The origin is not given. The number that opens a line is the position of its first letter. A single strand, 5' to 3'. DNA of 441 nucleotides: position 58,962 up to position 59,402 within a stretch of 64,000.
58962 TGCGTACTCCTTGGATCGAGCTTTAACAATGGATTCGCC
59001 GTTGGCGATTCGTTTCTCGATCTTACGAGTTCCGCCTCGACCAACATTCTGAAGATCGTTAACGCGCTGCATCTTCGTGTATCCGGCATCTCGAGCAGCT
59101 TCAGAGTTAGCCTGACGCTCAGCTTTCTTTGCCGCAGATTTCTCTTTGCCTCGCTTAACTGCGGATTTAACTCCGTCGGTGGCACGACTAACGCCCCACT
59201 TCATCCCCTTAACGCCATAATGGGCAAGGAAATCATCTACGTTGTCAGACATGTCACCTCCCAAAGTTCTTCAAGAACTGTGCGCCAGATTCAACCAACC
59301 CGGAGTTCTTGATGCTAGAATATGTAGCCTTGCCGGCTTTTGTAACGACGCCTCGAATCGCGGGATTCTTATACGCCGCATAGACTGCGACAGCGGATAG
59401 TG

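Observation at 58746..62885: Five paralogous small proteins flanking the terminase gene share an almost invariant N-terminus (D)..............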

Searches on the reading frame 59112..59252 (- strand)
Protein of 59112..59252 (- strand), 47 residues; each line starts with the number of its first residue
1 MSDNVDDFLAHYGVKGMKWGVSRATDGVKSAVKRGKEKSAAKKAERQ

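Call 23: search_dna_similar(query=window:59112-59252:-, collection=phages, mode=protein, max_evalue=0.001, max_rows=60, rows=spread)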
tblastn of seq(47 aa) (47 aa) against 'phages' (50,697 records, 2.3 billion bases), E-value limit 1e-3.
Records with a match: 138; places in all: 376; records where one place covers at least 80% of the query: 56.
Best place of each record, by identity: 80-90% 15; 60-80% 45; <60% 78.
By first word of the organism name: Arthrobacter 64; Gordonia 53; Streptomyces 10; Rhodococcus 4; Curtobacterium 4; Bacteriophage 2; Microbacterium 1.
By host as written in the record: Gordonia rubripertincta NRRL B-16540 36; Arthrobacter sp. ATCC 21022 33; Arthrobacter globiformis B-2979 15; Gordonia terrae 3612 13; Arthrobacter globiformis NRRL B-2979 SEA 10; Streptomyces scabiei RL-34 7; Arthrobacter globiformis NRRL B-2979 4; Rhodococcus equi 4; and 12 more.
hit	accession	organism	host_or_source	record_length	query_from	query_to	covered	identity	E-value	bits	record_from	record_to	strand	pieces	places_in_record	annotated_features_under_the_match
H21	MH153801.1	Microbacterium phage Count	Microbacterium foliorum NRRL B-24224 SEA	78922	1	47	100%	66.0%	2e-13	67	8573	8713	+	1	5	16: hypothetical protein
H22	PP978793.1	Gordonia phage FortCran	Gordonia rubripertincta NRRL B-16540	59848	1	46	98%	55.3%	5e-4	40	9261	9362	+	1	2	14: hypothetical protein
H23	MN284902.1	Arthrobacter phage Makai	Arthrobacter globiformis NRRL B-2979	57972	1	41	87%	58.5%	1e-7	50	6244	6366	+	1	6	9: hypothetical protein | 8: hypothetical protein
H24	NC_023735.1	Rhodococcus phage ReqiPepy6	Rhodococcus equi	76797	4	46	91%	55.8%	1e-6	47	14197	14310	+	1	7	gp015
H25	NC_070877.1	Arthrobacter phage Qui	Arthrobacter globiformis NRRL B-2979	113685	1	45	96%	53.3%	6e-6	45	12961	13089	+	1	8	23: hypothetical protein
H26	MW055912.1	Arthrobacter phage Truckee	Arthrobacter globiformis B-2979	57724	1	41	87%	56.1%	2e-7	50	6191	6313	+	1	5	9: membrane protein | 8: hypothetical protein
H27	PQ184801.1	Arthrobacter phage DoctorPepper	Arthrobacter globiformis B-2979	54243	1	45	96%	51.1%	3e-7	49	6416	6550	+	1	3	11: hypothetical protein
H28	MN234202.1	Arthrobacter phage Salk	Arthrobacter globiformis NRRL B-2979 SEA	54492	1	45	96%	51.1%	3e-7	49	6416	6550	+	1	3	11: hypothetical protein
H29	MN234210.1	Arthrobacter phage Michelle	Arthrobacter globiformis NRRL B-2979 SEA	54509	1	45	96%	51.1%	3e-7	49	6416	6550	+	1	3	11: hypothetical protein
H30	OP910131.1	Arthrobacter phage Sloopyjoe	Arthrobacter globiformis B-2979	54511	1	45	96%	51.1%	3e-7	49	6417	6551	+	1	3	11: hypothetical protein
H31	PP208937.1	Arthrobacter phage BronxBay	Arthrobacter globiformis B-2979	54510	1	45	96%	51.1%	3e-7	49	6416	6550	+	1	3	11: hypothetical protein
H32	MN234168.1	Arthrobacter phage Ingrid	Arthrobacter globiformis NRRL B-2979 SEA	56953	1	45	96%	51.1%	5e-6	46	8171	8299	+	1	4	12: hypothetical protein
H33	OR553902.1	Arthrobacter phage Lewando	Arthrobacter globiformis NRRL B-2779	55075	5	47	91%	53.5%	3e-5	44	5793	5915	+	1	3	10: hypothetical protein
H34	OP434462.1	Arthrobacter phage LilHuddy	Arthrobacter globiformis B-2979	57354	1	41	87%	54.8%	1e-6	47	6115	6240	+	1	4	9: hypothetical protein | 8: hypothetical protein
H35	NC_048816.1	Gordonia phage OhMyWard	Gordonia rubripertincta NRRL B-16540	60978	1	45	96%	48.9%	4e-5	43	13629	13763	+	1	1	19: hypothetical protein | 18: acetyltransferase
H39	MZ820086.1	Streptomyces phage Bilo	Streptomyces lividans JI 1326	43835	4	41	81%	52.6%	3e-4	41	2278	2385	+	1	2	6: acetyltransferase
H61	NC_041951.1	Arthrobacter phage CapnMurica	Arthrobacter sp. ATCC 21022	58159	2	32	66%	54.8%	2e-4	41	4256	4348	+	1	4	5: virion structural protein | 6: hypothetical protein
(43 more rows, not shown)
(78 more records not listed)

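Call 25: get_annotated_region(hit=H24, flank=9000)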
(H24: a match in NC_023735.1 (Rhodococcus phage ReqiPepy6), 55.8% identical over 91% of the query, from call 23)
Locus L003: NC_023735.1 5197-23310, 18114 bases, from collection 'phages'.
description: Rhodococcus phage ReqiPepy6, complete genome.
organism: Rhodococcus phage ReqiPepy6 (NCBI taxid 691965)
taxonomy: Viruses; Duplodnaviria; Heunggongvirae; Uroviricota; Caudoviricetes; Pepyhexavirus; Pepyhexavirus pepy6
host: Rhodococcus equi; source: -; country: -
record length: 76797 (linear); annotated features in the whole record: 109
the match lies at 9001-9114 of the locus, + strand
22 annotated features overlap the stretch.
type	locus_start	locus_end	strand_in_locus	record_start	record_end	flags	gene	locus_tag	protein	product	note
CDS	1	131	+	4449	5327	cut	-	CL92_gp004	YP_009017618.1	tail fiber protein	N-terminal domain similar to P-SSM4 tail fiber N-terminus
CDS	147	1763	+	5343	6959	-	-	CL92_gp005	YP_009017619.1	tail fiber protein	similar to epsilon15 tail fiber Esterase, SGNH hydrolase domain, N-terminal domain similar to P-SSM4 tail fiber ...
CDS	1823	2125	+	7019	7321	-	-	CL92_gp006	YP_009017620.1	gp006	hypothetical phageprotein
CDS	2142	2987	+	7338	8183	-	-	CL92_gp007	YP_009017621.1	hyaluronidase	N-terminal domain similar to P-SSM4 tail fiber N-terminus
CDS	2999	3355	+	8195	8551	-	-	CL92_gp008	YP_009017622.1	gp008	similar to Lactococcus phage 1706_gp04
CDS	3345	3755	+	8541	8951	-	-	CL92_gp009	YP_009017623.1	HNH endonuclease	similar to Lactococcus phage 1706_gp05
CDS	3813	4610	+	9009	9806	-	-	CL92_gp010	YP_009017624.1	endolysin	Amidase_2, N-acetylmuramoyl-L-alanine amidase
CDS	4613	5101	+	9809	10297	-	-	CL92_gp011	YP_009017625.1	holin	holin, similar to Corynebacterium phage BFK20 gp26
CDS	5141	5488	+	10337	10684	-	-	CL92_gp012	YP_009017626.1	virion structural protein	similar to Lactococcus phage 1706_gp06, structural protein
CDS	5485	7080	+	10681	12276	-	-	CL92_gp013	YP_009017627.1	gp013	hypothetical phageprotein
CDS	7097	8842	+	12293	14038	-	-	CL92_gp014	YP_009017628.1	terminase large subunit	similar to Lactococcus phage 1706_gp08, TerL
CDS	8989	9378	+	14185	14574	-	-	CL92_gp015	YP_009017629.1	gp015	hypothetical phageprotein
CDS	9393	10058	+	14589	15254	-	-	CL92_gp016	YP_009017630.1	gp016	conserved phage protein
CDS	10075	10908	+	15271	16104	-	-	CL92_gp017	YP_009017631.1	gp017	hypothetical phageprotein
CDS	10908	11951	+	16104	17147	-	-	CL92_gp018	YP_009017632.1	gp018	conserved phage protein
CDS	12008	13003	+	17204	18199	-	-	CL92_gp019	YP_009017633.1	virion structural protein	similar to Lactococcus phage 1706_gp07, structural protein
CDS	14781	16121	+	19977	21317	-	-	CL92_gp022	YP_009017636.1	portal protein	similar to Lactococcus phage 1706_gp09, portal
CDS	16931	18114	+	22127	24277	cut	-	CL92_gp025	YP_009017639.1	head maturation protease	similar to Lactococcus phage 1706_gp10, prohead protease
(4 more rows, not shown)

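Call 26: get_annotated_region(hit=H61, flank=6000)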
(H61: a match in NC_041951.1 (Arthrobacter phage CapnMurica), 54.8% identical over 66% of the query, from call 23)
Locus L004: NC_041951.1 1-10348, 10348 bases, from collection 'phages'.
description: Arthrobacter phage CaptnMurica, complete genome.
organism: Arthrobacter phage CapnMurica (NCBI taxid 1772294)
taxonomy: Viruses; Duplodnaviria; Heunggongvirae; Uroviricota; Caudoviricetes; Gordonvirus; Gordonvirus captnmurica
host: Arthrobacter sp. ATCC 21022; source: soil; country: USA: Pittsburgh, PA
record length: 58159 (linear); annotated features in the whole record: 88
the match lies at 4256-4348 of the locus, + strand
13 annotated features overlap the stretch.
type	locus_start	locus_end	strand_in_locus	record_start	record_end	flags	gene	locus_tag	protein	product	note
CDS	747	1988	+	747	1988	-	1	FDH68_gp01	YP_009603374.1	tail spike protein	-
CDS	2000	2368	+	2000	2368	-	2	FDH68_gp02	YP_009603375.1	hypothetical protein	-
CDS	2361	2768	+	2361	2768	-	3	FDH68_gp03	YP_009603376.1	HNH endonuclease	-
CDS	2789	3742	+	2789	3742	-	4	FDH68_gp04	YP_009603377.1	endolysin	-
CDS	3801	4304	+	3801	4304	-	5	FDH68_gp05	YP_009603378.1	virion structural protein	-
CDS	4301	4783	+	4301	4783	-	6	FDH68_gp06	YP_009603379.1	hypothetical protein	-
CDS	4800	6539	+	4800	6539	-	7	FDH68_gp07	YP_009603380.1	terminase large subunit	-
CDS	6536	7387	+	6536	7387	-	8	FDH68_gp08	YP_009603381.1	hypothetical protein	-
CDS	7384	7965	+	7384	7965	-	9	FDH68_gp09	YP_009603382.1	hypothetical protein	-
CDS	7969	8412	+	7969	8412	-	10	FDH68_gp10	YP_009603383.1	hypothetical protein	-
CDS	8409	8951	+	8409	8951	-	11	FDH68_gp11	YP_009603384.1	hypothetical protein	-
CDS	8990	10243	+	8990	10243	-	12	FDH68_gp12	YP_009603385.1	portal protein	-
CDS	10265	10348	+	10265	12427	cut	13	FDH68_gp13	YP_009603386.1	head maturation protease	-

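Call 62: get_annotated_region(hit=H39, flank=7000)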
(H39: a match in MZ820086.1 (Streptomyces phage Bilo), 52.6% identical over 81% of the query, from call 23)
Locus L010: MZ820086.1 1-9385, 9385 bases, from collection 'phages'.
description: Streptomyces phage Bilo, complete genome.
organism: Streptomyces phage Bilo (NCBI taxid 2871543)
taxonomy: Viruses; Duplodnaviria; Heunggongvirae; Uroviricota; Caudoviricetes; Scapunavirus
host: Streptomyces lividans JI 1326; source: soil; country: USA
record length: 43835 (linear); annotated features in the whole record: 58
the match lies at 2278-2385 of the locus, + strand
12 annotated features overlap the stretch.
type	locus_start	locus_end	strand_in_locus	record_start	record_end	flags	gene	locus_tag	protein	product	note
CDS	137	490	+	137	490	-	1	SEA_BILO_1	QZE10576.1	hypothetical protein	-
CDS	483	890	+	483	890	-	2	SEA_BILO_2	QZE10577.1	HNH endonuclease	-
CDS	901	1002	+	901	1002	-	3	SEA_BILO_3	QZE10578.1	hypothetical protein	-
CDS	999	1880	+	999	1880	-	4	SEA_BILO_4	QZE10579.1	endolysin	-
CDS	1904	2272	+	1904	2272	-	5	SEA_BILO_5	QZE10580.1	hypothetical protein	-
CDS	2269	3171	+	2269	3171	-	6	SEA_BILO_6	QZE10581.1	acetyltransferase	-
CDS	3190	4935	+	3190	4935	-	7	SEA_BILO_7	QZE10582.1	terminase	-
CDS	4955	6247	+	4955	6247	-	8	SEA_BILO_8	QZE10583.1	portal protein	-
CDS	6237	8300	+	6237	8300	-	9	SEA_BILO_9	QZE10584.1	major capsid protein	-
CDS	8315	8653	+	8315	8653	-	10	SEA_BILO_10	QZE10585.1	hypothetical protein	-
CDS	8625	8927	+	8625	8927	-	11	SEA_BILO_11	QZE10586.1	tail terminator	-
CDS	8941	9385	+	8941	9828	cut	12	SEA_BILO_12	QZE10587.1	major tail protein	-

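Call 63: get_annotated_region(hit=H25, flank=9000)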
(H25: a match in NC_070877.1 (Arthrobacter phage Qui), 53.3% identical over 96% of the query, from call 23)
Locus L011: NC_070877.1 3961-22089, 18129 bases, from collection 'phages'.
description: Arthrobacter phage Qui, complete genome.
organism: Arthrobacter phage Qui (NCBI taxid 2603260)
taxonomy: Viruses; Duplodnaviria; Heunggongvirae; Uroviricota; Caudoviricetes; Quivirus; Quivirus qui
host: Arthrobacter globiformis NRRL B-2979; source: soil; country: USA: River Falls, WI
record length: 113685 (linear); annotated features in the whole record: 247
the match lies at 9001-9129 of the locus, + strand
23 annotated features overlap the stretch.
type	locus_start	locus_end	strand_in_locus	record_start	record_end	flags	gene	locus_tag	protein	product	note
CDS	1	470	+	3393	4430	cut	9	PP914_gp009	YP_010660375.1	hydrolase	-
CDS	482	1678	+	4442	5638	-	10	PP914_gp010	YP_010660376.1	esterase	-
CDS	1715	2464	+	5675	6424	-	11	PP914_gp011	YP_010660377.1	membrane associated protein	-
CDS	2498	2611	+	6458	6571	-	12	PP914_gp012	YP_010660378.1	hypothetical protein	-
CDS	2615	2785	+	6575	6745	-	13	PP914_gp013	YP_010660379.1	membrane protein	-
CDS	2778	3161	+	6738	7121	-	14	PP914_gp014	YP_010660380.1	virion structural protein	-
CDS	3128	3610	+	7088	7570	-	15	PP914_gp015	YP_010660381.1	hypothetical protein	-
CDS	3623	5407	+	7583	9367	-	16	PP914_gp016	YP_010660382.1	terminase large subunit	-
CDS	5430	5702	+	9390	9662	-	17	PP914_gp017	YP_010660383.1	membrane protein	-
CDS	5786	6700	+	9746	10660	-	18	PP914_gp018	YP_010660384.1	membrane protein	-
CDS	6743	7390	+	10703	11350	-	19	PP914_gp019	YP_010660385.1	membrane protein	-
CDS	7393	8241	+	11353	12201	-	20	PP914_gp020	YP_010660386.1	hypothetical protein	-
CDS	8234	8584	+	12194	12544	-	21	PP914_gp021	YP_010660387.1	hypothetical protein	-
CDS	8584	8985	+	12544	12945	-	22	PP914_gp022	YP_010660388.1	membrane protein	-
CDS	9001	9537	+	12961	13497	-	23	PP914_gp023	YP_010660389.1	hypothetical protein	-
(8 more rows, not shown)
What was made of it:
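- Relatives are annotated 'membrane protein' (call 63), and the hydrophobic tails could anchor the proteins in the host membrane. 'Membrane protein' annotations of homologues in Arthrobacter phages Qui and Truckee (calls 23, 63).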

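Call 64: get_annotated_region(hit=H35, flank=9000)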
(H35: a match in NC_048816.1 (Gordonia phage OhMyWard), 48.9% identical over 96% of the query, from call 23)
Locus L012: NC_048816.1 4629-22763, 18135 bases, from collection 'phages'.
description: Gordonia phage OhMyWard, complete genome.
organism: Gordonia phage OhMyWard (NCBI taxid 2652414)
taxonomy: Viruses; Duplodnaviria; Heunggongvirae; Uroviricota; Caudoviricetes; Deejayvirinae; Kenoshavirus; Kenoshavirus ohmyward
host: Gordonia rubripertincta NRRL B-16540; source: soil; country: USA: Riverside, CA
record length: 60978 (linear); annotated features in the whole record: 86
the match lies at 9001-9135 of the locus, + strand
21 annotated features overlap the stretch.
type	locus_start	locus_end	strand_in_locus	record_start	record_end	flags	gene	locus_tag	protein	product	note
CDS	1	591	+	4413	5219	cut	9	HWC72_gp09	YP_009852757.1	hypothetical protein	-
CDS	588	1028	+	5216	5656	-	10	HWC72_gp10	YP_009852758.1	hypothetical protein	-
CDS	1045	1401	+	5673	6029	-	11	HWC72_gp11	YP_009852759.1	hypothetical protein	-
CDS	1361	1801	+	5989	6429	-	12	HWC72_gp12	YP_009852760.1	HNH endonuclease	-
CDS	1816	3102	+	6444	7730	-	13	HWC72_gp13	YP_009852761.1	endolysin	-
CDS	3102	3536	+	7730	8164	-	14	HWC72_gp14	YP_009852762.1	holin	-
CDS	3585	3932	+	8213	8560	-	15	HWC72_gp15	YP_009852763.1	virion structural protein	-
CDS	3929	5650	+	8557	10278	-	16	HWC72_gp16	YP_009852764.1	hypothetical protein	-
CDS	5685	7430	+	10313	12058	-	17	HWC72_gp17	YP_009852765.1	terminase large subunit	-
CDS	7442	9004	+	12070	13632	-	18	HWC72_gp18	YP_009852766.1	acetyltransferase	-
CDS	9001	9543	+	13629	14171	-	19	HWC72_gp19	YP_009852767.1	hypothetical protein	-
CDS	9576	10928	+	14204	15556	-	20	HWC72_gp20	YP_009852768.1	portal protein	-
CDS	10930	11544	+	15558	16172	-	21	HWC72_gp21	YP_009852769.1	hypothetical protein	-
CDS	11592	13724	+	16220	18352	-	22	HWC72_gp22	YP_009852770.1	head maturation protease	-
CDS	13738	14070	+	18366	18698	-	23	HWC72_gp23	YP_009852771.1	hypothetical protein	-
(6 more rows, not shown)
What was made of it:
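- Endolysin and holin genes lie just upstream of the connector in relatives (calls 25, 64).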
